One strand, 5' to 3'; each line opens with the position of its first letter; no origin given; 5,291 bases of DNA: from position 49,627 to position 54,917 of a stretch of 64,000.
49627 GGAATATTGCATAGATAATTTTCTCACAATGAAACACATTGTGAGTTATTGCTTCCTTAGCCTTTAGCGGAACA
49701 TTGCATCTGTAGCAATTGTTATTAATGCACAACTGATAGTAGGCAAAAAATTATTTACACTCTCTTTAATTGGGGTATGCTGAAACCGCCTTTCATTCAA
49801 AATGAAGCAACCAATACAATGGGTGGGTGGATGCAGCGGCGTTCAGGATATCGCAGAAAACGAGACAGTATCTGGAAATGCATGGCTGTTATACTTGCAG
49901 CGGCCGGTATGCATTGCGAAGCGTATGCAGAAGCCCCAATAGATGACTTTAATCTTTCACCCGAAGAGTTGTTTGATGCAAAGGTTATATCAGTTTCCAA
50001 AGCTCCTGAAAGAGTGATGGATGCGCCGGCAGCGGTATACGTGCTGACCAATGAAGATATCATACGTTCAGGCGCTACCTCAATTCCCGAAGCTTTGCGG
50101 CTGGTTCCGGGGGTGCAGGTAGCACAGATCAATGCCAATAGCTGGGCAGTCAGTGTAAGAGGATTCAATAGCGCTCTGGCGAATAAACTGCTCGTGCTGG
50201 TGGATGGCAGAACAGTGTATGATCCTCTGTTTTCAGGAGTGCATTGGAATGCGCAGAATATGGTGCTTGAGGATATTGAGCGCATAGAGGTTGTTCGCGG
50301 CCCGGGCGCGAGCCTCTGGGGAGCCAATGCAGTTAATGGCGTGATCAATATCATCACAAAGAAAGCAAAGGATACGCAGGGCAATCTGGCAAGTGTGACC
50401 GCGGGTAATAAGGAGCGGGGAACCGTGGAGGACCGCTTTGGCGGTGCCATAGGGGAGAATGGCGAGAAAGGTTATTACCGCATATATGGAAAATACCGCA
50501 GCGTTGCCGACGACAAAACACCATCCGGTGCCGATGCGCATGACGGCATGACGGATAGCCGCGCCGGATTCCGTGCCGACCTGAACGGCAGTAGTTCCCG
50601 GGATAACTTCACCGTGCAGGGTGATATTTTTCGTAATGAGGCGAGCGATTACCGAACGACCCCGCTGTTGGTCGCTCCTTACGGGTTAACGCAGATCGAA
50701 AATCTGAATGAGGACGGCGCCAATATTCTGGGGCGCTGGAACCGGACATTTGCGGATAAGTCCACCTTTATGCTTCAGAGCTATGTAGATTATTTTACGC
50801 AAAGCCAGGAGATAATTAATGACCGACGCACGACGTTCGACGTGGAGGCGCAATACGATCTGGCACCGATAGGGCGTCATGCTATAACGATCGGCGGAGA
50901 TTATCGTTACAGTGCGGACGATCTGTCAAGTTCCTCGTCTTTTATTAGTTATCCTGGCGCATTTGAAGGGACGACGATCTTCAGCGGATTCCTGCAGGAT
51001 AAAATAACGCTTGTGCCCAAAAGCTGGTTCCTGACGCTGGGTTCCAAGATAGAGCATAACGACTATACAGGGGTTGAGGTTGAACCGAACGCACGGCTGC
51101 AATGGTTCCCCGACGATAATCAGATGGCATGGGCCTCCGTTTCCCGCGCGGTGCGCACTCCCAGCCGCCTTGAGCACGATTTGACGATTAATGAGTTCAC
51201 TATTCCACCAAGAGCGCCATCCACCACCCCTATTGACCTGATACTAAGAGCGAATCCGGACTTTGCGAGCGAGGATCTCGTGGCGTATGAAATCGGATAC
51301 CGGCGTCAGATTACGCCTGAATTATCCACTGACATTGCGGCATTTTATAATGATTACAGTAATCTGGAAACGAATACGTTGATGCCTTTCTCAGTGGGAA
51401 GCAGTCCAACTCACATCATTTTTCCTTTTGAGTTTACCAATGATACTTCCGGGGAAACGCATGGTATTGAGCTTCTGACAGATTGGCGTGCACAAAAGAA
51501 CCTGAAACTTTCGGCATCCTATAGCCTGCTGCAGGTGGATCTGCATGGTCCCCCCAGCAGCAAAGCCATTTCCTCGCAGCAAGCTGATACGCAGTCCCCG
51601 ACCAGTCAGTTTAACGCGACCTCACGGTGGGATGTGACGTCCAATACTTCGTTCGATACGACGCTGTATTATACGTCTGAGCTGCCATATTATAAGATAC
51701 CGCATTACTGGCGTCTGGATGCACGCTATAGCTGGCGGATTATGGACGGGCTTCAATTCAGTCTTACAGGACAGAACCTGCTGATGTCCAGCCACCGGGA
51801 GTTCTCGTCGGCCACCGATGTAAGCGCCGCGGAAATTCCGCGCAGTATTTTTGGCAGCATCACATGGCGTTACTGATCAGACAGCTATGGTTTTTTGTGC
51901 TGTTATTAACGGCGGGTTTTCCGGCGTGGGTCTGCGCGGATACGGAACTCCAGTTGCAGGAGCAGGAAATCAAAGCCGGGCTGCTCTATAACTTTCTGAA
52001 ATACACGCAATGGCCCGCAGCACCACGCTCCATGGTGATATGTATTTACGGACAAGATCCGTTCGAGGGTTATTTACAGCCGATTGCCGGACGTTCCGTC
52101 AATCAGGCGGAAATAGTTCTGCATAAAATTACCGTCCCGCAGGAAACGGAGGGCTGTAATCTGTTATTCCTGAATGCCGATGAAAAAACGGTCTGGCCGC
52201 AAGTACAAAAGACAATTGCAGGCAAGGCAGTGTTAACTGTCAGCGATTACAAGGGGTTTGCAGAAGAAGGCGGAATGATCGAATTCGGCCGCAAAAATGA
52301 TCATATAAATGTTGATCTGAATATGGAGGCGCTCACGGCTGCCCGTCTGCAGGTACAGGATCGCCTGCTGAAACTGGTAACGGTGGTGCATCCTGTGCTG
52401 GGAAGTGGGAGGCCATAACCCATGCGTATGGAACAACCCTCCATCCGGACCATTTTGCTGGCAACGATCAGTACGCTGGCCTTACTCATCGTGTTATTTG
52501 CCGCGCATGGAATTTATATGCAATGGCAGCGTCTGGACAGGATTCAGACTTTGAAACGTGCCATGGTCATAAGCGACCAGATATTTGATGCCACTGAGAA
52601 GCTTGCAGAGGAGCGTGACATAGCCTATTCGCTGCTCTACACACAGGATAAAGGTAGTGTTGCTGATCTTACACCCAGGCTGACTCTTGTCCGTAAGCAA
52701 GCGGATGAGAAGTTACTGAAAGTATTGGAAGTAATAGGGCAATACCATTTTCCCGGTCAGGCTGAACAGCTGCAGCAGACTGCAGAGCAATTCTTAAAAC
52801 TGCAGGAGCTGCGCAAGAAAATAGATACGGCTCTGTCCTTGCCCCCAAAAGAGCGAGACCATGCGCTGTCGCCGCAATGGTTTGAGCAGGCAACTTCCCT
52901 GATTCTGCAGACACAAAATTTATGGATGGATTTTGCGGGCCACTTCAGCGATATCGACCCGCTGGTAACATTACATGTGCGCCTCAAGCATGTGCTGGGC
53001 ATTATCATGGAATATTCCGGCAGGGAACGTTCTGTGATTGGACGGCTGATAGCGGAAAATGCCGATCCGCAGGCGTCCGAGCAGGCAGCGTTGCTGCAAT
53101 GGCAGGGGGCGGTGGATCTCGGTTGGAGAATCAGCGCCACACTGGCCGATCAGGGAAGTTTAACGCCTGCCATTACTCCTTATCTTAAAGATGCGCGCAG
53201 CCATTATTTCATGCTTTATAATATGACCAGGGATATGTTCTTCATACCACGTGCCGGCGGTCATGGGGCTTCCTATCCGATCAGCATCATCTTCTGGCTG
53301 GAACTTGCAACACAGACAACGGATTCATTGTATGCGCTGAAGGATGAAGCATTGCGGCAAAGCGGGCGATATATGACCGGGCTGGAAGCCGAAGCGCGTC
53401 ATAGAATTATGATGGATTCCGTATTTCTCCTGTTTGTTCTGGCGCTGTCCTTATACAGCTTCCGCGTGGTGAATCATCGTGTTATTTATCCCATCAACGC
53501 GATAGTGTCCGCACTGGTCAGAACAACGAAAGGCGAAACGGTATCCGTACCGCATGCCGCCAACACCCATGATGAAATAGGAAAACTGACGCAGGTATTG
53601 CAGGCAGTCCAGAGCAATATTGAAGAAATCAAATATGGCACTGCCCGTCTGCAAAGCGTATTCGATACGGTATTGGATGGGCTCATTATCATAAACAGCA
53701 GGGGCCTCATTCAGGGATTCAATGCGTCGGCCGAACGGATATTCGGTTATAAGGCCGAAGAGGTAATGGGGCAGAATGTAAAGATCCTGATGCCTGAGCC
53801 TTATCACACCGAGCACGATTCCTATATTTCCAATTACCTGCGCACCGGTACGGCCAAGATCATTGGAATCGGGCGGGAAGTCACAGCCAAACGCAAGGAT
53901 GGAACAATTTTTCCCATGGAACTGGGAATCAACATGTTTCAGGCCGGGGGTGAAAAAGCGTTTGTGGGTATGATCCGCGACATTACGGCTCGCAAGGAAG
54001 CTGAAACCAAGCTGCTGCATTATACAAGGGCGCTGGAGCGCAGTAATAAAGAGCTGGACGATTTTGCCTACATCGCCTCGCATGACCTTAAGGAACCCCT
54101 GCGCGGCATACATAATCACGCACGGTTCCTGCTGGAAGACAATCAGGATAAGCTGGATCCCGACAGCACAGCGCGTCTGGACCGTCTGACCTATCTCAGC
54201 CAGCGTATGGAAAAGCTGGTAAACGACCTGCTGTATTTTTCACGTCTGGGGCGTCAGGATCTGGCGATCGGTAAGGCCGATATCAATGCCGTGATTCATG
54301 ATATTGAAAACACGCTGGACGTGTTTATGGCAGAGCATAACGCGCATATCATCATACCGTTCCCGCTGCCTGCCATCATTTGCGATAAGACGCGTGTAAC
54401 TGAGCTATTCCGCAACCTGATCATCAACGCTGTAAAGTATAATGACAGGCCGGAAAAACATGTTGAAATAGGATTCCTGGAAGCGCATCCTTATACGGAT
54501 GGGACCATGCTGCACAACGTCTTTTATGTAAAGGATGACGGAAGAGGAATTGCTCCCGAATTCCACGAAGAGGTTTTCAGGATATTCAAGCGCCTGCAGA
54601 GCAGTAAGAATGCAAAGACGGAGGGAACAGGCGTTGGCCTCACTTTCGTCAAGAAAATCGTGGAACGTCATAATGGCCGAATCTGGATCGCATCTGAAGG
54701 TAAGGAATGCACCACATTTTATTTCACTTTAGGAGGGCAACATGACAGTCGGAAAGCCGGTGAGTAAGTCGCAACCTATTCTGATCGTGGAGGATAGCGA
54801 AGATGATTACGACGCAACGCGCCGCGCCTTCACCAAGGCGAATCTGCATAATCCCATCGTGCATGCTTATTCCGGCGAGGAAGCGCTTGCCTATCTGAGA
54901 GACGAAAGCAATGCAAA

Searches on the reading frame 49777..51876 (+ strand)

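Call 17: search_protein_families(library=pfam, proteins=[window:49777-51876:+], max_evalue=0.00001)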
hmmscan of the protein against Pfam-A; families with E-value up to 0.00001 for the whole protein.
window:49777-51876:+ (699 aa): 2 families
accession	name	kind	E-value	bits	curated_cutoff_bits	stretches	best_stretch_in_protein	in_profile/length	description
PF00593.30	TonB_dep_Rec_b-barrel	-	1.5e-26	94.7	27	1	239-668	39-436/436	TonB dependent receptor-like, beta-barrel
PF07715.20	Plug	-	1.5e-24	87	23.9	1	80-189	2-107/107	TonB-dependent Receptor Plug Domain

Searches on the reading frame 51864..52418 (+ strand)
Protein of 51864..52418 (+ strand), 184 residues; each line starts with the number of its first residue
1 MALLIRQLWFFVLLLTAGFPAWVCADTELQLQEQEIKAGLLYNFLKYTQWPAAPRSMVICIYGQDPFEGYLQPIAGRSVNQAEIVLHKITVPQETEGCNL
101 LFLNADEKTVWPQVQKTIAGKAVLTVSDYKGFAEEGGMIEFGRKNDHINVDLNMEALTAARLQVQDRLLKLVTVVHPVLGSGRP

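Call 17: search_protein_families(library=pfam, proteins=[window:51864-52418:+], max_evalue=0.00001)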
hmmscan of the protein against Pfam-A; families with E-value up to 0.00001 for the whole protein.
window:51864-52418:+ (184 aa): 1 family
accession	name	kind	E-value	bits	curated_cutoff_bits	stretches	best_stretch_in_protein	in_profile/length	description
PF13689.11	DUF4154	-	2e-38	132.1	24.9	1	35-171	2-141/143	YfiR/HmsC-like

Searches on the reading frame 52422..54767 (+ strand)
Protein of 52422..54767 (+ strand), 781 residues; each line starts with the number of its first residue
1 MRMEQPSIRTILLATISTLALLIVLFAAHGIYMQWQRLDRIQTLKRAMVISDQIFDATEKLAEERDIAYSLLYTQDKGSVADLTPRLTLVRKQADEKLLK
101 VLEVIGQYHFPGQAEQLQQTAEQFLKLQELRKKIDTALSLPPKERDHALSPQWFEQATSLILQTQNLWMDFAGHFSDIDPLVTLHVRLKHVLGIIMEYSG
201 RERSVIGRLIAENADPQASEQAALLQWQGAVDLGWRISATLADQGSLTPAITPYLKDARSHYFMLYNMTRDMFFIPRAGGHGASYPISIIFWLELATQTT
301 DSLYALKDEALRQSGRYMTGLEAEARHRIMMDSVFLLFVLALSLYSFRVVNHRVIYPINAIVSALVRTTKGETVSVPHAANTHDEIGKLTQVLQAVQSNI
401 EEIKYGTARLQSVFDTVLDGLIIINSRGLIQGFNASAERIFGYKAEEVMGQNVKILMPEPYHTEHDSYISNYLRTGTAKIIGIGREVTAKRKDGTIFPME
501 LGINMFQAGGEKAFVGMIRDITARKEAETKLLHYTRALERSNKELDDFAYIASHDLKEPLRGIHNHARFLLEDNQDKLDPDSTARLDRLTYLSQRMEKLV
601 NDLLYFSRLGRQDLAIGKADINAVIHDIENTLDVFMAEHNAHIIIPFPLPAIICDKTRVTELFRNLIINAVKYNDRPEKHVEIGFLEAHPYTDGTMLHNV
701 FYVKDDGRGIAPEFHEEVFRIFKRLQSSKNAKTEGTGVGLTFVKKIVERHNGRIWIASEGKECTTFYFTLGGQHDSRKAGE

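Call 17: search_protein_families(library=pfam, proteins=[window:52422-54767:+], max_evalue=0.00001)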
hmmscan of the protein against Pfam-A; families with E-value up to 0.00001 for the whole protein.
window:52422-54767:+ (781 aa): 6 families
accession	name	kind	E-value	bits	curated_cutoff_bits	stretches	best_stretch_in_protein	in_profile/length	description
PF02518.31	HATPase_c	-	2.7e-21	76.5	26.4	1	655-770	2-107/111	Histidine kinase-, DNA gyrase B-, and HSP90-like ATPase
PF00989.32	PAS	-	7.1e-18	65.1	22.6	1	409-521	2-113/113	PAS fold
PF13426.13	PAS_9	-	1.2e-13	51.6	27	1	419-523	2-103/103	PAS domain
PF00512.31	HisKA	-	6.7e-11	42.5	26.9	1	545-610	2-64/66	His Kinase A (phospho-acceptor) domain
PF24820.1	Diguanyl_cycl_sensor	-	7.1e-08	32.8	28.1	1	417-520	5-109/109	Diguanylate cyclase-like sensor domain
PF13188.13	PAS_8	-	1.1e-06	28.7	21.8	1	408-459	1-49/65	PAS domain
